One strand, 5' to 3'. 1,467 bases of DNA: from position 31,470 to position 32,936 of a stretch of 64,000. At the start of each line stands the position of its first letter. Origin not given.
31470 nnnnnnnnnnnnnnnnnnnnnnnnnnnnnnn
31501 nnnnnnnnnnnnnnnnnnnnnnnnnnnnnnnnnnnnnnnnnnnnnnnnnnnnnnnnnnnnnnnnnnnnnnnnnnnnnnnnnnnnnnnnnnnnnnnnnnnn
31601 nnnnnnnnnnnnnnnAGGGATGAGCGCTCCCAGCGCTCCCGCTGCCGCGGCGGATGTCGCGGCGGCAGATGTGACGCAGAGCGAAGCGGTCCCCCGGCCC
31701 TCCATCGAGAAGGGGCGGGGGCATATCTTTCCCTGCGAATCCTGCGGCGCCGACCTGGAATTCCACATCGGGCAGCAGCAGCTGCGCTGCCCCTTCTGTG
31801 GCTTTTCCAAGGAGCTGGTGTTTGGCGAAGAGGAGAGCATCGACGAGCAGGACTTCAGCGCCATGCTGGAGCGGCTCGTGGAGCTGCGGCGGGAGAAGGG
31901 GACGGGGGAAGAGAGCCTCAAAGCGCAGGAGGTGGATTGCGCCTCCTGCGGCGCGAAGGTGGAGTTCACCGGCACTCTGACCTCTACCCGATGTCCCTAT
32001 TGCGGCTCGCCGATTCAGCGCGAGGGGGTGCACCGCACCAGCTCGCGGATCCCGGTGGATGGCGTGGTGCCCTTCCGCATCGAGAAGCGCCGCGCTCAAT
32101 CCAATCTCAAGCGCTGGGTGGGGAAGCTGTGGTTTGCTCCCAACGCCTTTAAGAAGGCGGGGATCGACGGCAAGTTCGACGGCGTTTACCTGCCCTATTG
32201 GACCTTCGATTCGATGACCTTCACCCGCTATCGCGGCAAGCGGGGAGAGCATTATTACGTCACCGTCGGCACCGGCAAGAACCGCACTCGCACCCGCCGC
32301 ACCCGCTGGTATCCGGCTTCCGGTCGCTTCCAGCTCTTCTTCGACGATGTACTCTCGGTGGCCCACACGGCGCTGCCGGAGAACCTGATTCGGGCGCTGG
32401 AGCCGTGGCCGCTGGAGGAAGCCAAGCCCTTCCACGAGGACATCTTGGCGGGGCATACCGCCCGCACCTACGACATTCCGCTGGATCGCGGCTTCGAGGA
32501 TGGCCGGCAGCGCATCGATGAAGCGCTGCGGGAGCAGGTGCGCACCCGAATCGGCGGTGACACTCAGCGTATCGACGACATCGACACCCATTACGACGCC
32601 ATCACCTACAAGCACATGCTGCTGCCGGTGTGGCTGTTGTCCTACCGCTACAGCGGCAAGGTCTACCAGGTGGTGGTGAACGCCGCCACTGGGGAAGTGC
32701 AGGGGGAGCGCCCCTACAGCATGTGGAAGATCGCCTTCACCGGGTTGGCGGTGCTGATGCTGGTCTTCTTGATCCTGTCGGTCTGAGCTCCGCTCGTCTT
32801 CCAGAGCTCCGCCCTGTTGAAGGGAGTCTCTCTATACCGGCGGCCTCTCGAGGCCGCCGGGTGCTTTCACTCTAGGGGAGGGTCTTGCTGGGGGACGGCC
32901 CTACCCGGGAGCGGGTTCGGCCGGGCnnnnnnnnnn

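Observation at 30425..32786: Conserved-looking two-gene module: SPFH/band-7 protein with GYF-like tail plus double zinc-ribbon membrane-anchored protein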

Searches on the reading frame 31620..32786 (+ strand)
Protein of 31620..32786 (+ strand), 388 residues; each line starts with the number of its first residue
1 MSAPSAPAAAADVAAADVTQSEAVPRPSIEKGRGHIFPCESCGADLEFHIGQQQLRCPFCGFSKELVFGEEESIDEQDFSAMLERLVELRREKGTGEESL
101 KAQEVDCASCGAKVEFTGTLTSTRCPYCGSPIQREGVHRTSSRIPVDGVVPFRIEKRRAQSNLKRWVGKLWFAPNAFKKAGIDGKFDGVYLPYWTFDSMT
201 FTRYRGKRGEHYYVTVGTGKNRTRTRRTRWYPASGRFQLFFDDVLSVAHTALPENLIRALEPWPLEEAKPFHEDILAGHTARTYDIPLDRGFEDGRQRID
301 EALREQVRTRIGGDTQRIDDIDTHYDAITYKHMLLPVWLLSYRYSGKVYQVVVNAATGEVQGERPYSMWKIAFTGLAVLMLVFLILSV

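Call 3: search_protein_families(library=pfam, proteins=[window:31620-32786:+], max_evalue=0.01)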
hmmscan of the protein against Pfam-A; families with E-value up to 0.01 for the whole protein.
window:31620-32786:+ (388 aa): 9 families
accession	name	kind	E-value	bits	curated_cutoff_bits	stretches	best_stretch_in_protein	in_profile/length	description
PF23548.1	Zn_ribbon_FGT1_2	-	2.1e-05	24.4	27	0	38-61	4-27/35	FORGETTER1 second zinc ribbon domain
PF01155.25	HypA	-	8.2e-05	23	28.9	0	103-131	69-95/112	Hydrogenase/urease nickel incorporation, metallochaperone, hypA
PF12773.13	DZR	-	0.00011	22.7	27.3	0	104-135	12-37/45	Double zinc ribbon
PF18319.7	Zn_ribbon_PriA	-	0.00029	21.2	26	1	39-64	1-26/27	PriA DNA helicase Cys-rich region (CRR) domain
PF13920.12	zf-C3HC4_3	-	0.00081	19.6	27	0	107-134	26-48/49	Zinc finger, C3HC4 type (RING finger)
PF07295.17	DUF1451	-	0.0021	18.7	26.1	0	100-130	109-139/146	Zinc-ribbon containing domain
PF03413.25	PepSY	-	0.0028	18.4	24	1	336-363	31-59/60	Peptidase propeptide and YPEB domain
PF18912.6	DZR_2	-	0.0048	17.1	27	0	103-136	20-50/56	Double zinc ribbon domain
PF13248.11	Zn_ribbon_3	-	0.0074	16.2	27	0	123-134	3-14/26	zinc-ribbon domain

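Call 4: search_protein_families(library=ncbifam, proteins=[window:31620-32786:+], max_evalue=0.01)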
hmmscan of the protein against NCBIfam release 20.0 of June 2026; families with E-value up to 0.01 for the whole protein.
window:31620-32786:+ (388 aa): 6 families
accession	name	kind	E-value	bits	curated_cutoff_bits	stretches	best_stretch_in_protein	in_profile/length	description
NF001607.0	PRK00398.1-4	equivalog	9e-09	34.9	89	1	107-132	12-38/53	DNA-directed RNA polymerase subunit P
NF001606.0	PRK00398.1-3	equivalog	3.1e-07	30.1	72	1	107-130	5-27/44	DNA-directed RNA polymerase subunit P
NF011481.0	PRK14890.1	equivalog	2.7e-06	27.3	61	1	101-141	6-47/61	putative Zn-ribbon RNA-binding protein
TIGR03655.1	anti_R_Lar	subfamily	0.00061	20.1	39.6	0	56-115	3-39/55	Lar family restriction alleviation protein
NF001605.0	PRK00398.1-2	equivalog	0.0037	17.1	63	0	107-131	4-27/43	DNA-directed RNA polymerase subunit P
NF041909.1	HVO_2753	equivalog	0.0096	15.8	80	1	101-137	6-41/59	HVO_2753 family zinc finger protein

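Call 5: search_protein_families(library=padloc, proteins=[window:31620-32786:+], max_evalue=0.01)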
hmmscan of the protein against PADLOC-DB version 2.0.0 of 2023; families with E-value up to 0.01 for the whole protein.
window:31620-32786:+ (388 aa): 3 families
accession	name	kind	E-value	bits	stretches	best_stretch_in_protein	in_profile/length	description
PDLC04447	PDC-M14A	-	0.00013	20.4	1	92-130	111-149/152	-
PDLC05059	PDC-S64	-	0.00048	17.2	1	31-133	194-291/339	-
PDLC01736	TniQ_IF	-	0.00068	16.9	0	106-174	160-229/400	TniQ_1_I-F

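Call 6: search_solved_structures(query=window:31620-32786:+, max_evalue=1)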
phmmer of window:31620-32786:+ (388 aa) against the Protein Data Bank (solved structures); distinct sequences matched with E-value up to 1: 3.
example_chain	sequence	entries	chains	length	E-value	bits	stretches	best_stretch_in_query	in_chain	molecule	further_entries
4qiw_P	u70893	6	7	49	0.0013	21.1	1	106-144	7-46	DNA-directed RNA polymerase subunit P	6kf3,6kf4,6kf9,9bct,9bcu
36ro_P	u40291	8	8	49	0.056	15.8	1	106-134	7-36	DNA-directed RNA polymerase subunit Rpo12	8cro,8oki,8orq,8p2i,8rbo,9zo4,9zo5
9rk4_A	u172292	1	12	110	0.79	12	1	97-140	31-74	Similar to the Rieske Protein II of bc1 complex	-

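Call 9: find_homologous_proteins(query=window:31620-32786:+)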
Query window:31620-32786:+ (388 aa): 5376 proteins with E <= 0.001 among 8000 candidates; the best 120 are listed.
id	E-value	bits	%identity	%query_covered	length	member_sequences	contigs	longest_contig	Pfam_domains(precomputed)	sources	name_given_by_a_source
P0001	1.8e-267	905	100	100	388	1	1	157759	PF23548.2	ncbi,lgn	ncbi:MAG: hypothetical protein AAGD01_15380 [Acidobacteriota bacterium]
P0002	7.6e-159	547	60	97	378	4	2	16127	-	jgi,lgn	-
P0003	2.6e-156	539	61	95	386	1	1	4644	-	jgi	-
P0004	1.9e-155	536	62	89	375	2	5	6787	-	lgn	-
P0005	3.6e-154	532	61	92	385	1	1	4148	-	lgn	-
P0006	4.5e-153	528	60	95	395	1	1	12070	-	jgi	-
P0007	1.2e-152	527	61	95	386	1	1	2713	PF23548.2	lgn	-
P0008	2.1e-152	526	61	90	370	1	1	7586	PF03966.23,PF18319.8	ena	-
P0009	2.5e-152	526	58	98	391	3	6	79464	-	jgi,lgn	jgi:rubrerythrin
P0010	3.7e-152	525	62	93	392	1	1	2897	PF23548.2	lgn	-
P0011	3.8e-152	525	64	89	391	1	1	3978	-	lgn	-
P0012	1.1e-151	524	58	98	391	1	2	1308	-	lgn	-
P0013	3.2e-151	522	60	90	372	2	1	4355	-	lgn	-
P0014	4.2e-151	522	61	93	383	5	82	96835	-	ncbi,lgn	-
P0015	4.4e-151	522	59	94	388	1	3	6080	-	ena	-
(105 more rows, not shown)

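Call 17: find_encoding_contigs(protein=window:31620-32786:+, flank=10000, max_places=3)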
Protein window:31620-32786:+ (388 aa): 1 contig read that carries it; 1 place shown.
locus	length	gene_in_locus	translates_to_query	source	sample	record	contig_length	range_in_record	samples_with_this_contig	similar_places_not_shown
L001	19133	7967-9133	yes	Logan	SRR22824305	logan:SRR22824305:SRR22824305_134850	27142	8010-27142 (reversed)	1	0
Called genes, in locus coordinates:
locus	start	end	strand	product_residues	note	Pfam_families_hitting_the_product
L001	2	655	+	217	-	?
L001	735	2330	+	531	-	PF02074:Peptidase_M32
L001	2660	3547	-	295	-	PF11138:DUF2911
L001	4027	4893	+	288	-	-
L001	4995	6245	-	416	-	-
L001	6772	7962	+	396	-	PF13421:Band_7_1, PF01145:Band_7, PF14237:GYF_2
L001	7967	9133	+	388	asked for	PF23548:Zn_ribbon_FGT1_2 (faint)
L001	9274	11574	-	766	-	PF00069:Pkinase, PF07714:PK_Tyr_Ser-Thr, PF24371:DUF7527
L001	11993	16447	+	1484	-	PF10101:DUF2339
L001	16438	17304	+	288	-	PF01551:Peptidase_M23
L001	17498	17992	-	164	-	PF11604:CusF_Ec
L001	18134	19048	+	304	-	-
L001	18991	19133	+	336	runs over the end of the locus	PF00781:DAGK_cat, PF19279:YegS_C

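Call 20: find_related_loci(query=A1, collection=metagenome_contigs, flank=6000)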
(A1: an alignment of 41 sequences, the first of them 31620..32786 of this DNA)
Query A1 (388 aa) in metagenome_contigs; peptide patterns used: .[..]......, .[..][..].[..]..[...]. (x = any residue, [..] = any of these).
477 stretches matched a pattern; 242 encode a relative of the query (tblastn E <= 1e-3); the best 80 are kept; 80 distinct loci.
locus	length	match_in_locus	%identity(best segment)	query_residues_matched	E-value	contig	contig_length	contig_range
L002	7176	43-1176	60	8-388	1e-160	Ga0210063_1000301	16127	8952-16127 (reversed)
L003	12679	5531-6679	57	8-386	4e-152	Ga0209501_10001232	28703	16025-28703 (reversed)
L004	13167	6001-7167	59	3-382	7e-151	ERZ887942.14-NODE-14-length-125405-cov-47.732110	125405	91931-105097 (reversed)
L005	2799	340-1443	60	28-385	9e-159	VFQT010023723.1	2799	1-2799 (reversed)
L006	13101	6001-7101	61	29-387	2e-149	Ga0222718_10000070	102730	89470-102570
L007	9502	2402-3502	57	18-382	1e-147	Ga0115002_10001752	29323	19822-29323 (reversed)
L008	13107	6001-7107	58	28-388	5e-147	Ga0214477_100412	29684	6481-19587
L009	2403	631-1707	58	29-385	3e-156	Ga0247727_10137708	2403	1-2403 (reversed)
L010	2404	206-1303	57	28-388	4e-156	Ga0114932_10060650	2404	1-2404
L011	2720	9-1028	59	31-371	2e-154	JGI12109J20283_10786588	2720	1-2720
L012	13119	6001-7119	56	8-378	1e-145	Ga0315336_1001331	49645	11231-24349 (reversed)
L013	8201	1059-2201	56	19-388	2e-145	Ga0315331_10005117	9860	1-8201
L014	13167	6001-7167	56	1-388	1e-145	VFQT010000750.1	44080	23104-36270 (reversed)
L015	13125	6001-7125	58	7-373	5e-145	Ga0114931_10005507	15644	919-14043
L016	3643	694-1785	56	18-382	1e-149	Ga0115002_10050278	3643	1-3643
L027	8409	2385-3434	59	20-371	9e-144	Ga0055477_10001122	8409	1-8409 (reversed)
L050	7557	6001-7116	55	16-387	2e-140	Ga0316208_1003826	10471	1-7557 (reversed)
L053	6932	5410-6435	59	28-371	6e-140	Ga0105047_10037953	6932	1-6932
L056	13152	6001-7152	54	7-382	5e-139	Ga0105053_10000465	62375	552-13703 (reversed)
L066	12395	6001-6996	61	37-371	5e-138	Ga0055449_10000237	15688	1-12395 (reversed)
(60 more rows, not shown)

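Call 26: search_dna_similar(query=window:31620-32786:+, collection=plasmids, mode=protein, max_evalue=0.001, max_rows=30, rows=spread)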
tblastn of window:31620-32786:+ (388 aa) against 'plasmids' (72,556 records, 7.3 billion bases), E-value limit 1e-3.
Records with a match: 12; places in all: 12; records where one place covers at least 80% of the query: 12.
Best place of each record, by identity: <60% 12.
By first word of the organism name: Paracoccus 5; Vibrio 3; Pseudorhodobacter 1; Tsukamurella 1; Comamonas 1; Enterococcus 1.
By predicted mobility (MOB-suite, as given by PLSDB): non-mobilizable 8; conjugative 3; mobilizable 1.
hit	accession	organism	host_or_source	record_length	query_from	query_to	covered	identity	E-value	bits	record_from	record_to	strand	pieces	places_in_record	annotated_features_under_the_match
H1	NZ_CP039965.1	Pseudorhodobacter turbinis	single bacterial isolate,Turban shell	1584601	37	382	89%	39.3%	2e-75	261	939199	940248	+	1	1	record has no annotation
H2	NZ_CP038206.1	Paracoccus pantotrophus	single cell,soil associated with ...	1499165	21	371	90%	37.1%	8e-69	242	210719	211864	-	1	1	none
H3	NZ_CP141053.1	Paracoccus denitrificans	-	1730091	37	371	86%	38.7%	2e-68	241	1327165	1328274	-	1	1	none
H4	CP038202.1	Paracoccus ferrooxidans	single cell,bioreactor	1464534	37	371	86%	37.9%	7e-68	239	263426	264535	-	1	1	zinc ribbon domain-containing protein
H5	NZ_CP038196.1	Paracoccus versutus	single cell,soil adjacent to the roots ...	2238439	37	371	86%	37.9%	7e-68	239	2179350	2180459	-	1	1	none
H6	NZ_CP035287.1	Paracoccus versutus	whole organism,soil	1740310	37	371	86%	37.9%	8e-68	239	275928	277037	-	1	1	none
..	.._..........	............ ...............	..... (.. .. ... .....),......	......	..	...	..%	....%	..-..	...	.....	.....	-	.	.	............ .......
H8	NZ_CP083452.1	Comamonas odontotermitis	cell culture,cucumber rhizosphere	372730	27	388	93%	33.1%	7e-59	213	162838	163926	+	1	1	TFIIB-type zinc ribbon-containing protein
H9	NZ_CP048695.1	Vibrio coralliilyticus OCN008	coral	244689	39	384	89%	34.0%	9e-61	219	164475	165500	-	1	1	hypothetical protein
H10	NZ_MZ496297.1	Vibrio sp.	-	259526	39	384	89%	34.0%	9e-61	219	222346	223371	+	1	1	hypothetical protein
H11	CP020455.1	Vibrio coralliilyticus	Crassostrea gigas (Pacific ...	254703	39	384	87%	34.3%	3e-49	222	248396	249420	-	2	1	hypothetical protein (x2)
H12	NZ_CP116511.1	Enterococcus gallinarum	Bos taurus,whole organism,fecal sample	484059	39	385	89%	25.7%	4e-28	123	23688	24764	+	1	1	hypothetical protein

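Call 27: get_annotated_region(hit=H12, flank=5000)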
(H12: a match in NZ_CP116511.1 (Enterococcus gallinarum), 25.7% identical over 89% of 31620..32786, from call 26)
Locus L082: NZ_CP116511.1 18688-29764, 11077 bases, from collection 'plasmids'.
description: Enterococcus gallinarum strain K205-4a plasmid pK205-4a-A, complete sequence
organism: Enterococcus gallinarum (NCBI taxid 1353)
taxonomy: Bacteria; Bacillota; Bacilli; Lactobacillales; Enterococcaceae; Enterococcus; Enterococcus gallinarum
host: -; source: Bos taurus,whole organism,fecal sample; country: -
typing (MOB-suite, as given by PLSDB): non-mobilizable
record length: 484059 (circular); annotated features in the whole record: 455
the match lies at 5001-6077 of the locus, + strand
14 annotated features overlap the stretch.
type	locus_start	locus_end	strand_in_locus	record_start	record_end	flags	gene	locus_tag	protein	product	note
CDS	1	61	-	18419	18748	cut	-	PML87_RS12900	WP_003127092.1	cyclic-di-AMP receptor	-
CDS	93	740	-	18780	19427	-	tmk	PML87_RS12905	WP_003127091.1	dTMP kinase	GO:0015949 - nucleobase-containing small molecule interconversion [Evidence IEA]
CDS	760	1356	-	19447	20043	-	recR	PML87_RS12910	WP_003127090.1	recombination mediator RecR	GO:0006310 - DNA recombination [Evidence IEA]; GO:0006281 - DNA repair [Evidence IEA]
CDS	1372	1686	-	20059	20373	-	-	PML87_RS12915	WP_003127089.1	YbaB/EbfC family nucleoid-associated protein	GO:0008150 - biological_process [Evidence IEA]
CDS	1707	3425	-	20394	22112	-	dnaX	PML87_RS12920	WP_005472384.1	DNA polymerase III subunit gamma/tau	GO:0006260 - DNA replication [Evidence IEA]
CDS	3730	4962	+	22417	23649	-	-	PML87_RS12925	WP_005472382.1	SPFH domain-containing protein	-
CDS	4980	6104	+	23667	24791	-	-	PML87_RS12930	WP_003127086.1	hypothetical protein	-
CDS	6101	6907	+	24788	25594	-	-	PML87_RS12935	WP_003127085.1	TPM domain-containing protein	-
CDS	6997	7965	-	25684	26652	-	-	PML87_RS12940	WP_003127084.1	pyridoxal-phosphate dependent enzyme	-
CDS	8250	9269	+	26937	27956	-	-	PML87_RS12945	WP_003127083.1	branched-chain amino acid aminotransferase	GO:0009081 - branched-chain amino acid metabolic process [Evidence IEA]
CDS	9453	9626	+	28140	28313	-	-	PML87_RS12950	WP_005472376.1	hypothetical protein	-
CDS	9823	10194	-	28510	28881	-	rplL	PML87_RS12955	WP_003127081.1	50S ribosomal protein L7/L12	GO:0006412 - translation [Evidence IEA]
CDS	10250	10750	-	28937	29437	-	rplJ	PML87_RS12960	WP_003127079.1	50S ribosomal protein L10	GO:0006412 - translation [Evidence IEA]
CDS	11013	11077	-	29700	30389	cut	rplA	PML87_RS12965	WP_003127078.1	50S ribosomal protein L1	GO:0006412 - translation [Evidence IEA]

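Call 28: get_annotated_region(hit=H8, flank=5000)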
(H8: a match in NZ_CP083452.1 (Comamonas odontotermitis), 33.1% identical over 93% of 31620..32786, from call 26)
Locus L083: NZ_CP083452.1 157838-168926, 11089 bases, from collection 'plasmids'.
description: Comamonas odontotermitis strain WLL plasmid unnamed1, complete sequence
organism: Comamonas odontotermitis (NCBI taxid 379895)
taxonomy: Bacteria; Pseudomonadota; Betaproteobacteria; Burkholderiales; Comamonadaceae; Comamonas; Comamonas odontotermitis
host: -; source: cell culture,cucumber rhizosphere; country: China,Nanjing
typing (MOB-suite, as given by PLSDB): non-mobilizable
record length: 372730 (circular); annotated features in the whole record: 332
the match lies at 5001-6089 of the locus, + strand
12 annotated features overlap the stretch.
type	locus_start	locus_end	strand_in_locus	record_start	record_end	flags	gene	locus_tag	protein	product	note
CDS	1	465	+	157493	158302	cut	-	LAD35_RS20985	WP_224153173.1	UPF0149 family protein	-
CDS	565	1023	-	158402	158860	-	-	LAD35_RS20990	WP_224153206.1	RidA family protein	-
CDS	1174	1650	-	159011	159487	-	-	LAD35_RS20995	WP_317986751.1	cytochrome c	-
CDS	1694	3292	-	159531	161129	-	-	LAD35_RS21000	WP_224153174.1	flavin monoamine oxidase family protein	-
CDS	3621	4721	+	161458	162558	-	-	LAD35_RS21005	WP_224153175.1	SPFH and helix-turn-helix domain-containing protein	-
CDS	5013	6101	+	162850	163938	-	-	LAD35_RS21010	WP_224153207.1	TFIIB-type zinc ribbon-containing protein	-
CDS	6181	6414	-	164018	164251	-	-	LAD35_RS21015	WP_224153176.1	glycine zipper domain-containing protein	-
CDS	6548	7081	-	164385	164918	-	-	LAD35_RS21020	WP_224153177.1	CinA family protein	-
CDS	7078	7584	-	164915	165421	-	-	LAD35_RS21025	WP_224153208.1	phosphatidylglycerophosphatase A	-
CDS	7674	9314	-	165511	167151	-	-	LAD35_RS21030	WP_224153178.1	DUF4139 domain-containing protein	-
CDS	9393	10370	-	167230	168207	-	thiL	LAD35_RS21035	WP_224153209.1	thiamine-phosphate kinase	GO:0009228 - thiamine biosynthetic process [Evidence IEA]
CDS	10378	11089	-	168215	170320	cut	-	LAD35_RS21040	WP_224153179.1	site-specific recombinase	-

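Call 29: get_annotated_region(hit=H7, flank=5000)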
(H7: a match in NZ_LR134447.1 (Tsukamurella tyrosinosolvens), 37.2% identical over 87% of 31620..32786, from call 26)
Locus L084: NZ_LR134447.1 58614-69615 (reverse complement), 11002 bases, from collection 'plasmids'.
description: Tsukamurella tyrosinosolvens strain NCTC13231 plasmid 5, complete sequence
organism: Tsukamurella tyrosinosolvens (NCBI taxid 57704)
taxonomy: Bacteria; Actinomycetota; Actinomycetes; Mycobacteriales; Tsukamurellaceae; Tsukamurella; Tsukamurella tyrosinosolvens
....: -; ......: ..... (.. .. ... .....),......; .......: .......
typing (MOB-suite, as given by PLSDB): non-mobilizable
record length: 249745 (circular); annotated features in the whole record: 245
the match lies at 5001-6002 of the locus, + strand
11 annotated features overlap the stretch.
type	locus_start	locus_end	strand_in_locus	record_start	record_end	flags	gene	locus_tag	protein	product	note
CDS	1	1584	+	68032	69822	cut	-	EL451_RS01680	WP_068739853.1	phospholipase C, phosphocholine-specific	-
CDS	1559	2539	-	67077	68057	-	-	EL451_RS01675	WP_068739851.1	MerR family transcriptional regulator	GO:0006355 - regulation of DNA-templated transcription [Evidence IEA]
CDS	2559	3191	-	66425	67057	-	-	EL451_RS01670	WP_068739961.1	HEAT repeat domain-containing protein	-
CDS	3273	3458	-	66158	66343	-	-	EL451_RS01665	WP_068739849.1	DUF1508 domain-containing protein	-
CDS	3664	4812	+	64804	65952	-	-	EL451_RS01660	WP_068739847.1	SPFH domain-containing protein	-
CDS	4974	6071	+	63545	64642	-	-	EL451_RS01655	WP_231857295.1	hypothetical protein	-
CDS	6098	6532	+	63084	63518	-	-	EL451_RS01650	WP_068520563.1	hypothetical protein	-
CDS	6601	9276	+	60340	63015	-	polA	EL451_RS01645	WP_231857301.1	DNA polymerase I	GO:0006261 - DNA-templated DNA replication [Evidence IEA]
CDS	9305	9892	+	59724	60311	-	-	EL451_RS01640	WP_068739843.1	hypothetical protein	-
CDS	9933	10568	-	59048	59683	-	-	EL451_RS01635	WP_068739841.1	isochorismatase family protein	-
CDS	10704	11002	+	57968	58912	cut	-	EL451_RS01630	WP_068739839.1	helix-turn-helix domain-containing protein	GO:0006355 - regulation of DNA-templated transcription [Evidence IEA]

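Call 31: predict_structure(alignment_id=A1)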
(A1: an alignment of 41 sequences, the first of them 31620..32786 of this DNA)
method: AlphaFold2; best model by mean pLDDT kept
length: 388 residues; sequences in the alignment: 41
mean_pLDDT: 72.1   pTM: 0.63
mean pLDDT of the five models: 72.1, 71.6, 68.5, 68.2, 66.9
residues with pLDDT >= 90: 72; 70-90: 158; 50-70: 94; < 50: 64
segments of 3 or more residues with pLDDT < 50: 1-34, 67-80, 93-99
pLDDT, mean of each block of 10 residues (from residue 1): 38 28 39 52 57 63 56 40 51 48 70 67 67 58 68 84 83 71 72 86 95 89 91 92 81 82 86 65 61 87 93 93 82 86 79 89 83 90 95
secondary structure, 60 per line:
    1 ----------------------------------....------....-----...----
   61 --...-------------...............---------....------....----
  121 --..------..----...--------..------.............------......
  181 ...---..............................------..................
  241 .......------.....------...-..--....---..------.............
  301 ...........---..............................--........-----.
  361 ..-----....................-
elements in order: E35-38 E45-48 E54-56 E63-65 H79-93 E103-106 E113-116 H156-168 H175-183 E187-216 E223-247 H254-258 H273-276 H288-311 E315-344 E347-354 E360-362 H368-387
